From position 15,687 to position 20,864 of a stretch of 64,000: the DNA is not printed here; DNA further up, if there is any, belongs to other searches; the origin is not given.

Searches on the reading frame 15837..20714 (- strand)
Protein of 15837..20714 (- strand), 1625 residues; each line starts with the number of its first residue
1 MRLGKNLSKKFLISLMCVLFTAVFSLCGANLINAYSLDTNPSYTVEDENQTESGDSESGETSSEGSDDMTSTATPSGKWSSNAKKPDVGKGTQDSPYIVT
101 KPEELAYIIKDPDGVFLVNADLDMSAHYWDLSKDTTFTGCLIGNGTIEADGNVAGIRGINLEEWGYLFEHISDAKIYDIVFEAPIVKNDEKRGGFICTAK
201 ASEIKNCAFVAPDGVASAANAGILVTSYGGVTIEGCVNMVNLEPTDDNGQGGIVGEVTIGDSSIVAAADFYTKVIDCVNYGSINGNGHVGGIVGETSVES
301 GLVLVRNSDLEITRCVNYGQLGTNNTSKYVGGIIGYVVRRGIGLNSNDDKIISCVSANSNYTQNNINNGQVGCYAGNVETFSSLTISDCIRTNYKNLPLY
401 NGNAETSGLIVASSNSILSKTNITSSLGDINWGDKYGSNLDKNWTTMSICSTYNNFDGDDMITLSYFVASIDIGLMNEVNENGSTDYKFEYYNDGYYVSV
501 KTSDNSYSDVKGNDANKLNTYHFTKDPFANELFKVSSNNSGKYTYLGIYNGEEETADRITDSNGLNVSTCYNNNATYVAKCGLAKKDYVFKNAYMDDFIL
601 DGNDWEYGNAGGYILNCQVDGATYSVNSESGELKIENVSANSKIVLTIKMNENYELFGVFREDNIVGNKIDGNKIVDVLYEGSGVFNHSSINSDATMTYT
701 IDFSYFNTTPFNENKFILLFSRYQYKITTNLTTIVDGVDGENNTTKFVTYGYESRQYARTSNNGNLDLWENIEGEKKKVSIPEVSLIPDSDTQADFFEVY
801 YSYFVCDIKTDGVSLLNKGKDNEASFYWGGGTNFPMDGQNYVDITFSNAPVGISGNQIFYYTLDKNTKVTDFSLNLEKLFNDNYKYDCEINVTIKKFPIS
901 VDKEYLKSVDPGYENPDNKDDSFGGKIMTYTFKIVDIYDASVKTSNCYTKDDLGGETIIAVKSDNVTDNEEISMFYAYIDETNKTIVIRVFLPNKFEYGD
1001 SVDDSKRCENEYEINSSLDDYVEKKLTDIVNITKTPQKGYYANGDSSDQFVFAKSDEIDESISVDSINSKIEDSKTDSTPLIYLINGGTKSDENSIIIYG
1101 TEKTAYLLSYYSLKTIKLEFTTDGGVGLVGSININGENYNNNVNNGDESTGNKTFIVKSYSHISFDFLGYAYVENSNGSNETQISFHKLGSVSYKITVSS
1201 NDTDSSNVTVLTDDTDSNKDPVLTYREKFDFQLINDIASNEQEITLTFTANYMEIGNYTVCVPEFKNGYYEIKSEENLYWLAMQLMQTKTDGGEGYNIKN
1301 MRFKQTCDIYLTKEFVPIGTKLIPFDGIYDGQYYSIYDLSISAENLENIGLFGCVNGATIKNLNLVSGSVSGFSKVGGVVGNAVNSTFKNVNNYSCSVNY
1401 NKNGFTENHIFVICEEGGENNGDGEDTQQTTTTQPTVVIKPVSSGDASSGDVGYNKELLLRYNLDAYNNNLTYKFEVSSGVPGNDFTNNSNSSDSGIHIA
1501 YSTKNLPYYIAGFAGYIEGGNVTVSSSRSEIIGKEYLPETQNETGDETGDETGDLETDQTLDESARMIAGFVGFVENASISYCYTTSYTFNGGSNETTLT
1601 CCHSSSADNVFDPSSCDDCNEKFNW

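Call 22: search_protein_families(library=pfam, proteins=[window:15837-20714:-, L003:16907-21526:+], max_evalue=0.01)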
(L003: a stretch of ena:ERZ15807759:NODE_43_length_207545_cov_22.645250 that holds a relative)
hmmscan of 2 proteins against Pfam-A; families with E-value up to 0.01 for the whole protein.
window:15837-20714:- (1625 aa): 0 families

L003:16907-21526:+ (1539 aa): 2 families
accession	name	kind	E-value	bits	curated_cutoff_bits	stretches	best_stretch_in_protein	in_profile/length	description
PF09479.16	Flg_new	-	9.8e-37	125.3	27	3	906-958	13-65/65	Listeria-Bacteroides repeat domain (List_Bact_rpt)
PF18998.6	Flg_new_2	-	0.00014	22.3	23.6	1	513-556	12-53/73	Divergent InlB B-repeat domain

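Call 68: search_protein_families(library=ncbifam, proteins=[L026:17790-18884:+], max_evalue=0.1)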
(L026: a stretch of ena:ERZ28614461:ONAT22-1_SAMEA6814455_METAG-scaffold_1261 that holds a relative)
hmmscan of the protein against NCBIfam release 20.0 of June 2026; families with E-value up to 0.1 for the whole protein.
L026:17790-18884:+ (364 aa): 0 families

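Call 70: search_protein_families(library=pfam, proteins=[L026:17790-18884:+], max_evalue=1)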
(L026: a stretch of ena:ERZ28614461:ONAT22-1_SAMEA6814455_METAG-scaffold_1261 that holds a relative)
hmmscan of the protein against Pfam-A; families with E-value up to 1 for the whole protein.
L026:17790-18884:+ (364 aa): 0 families
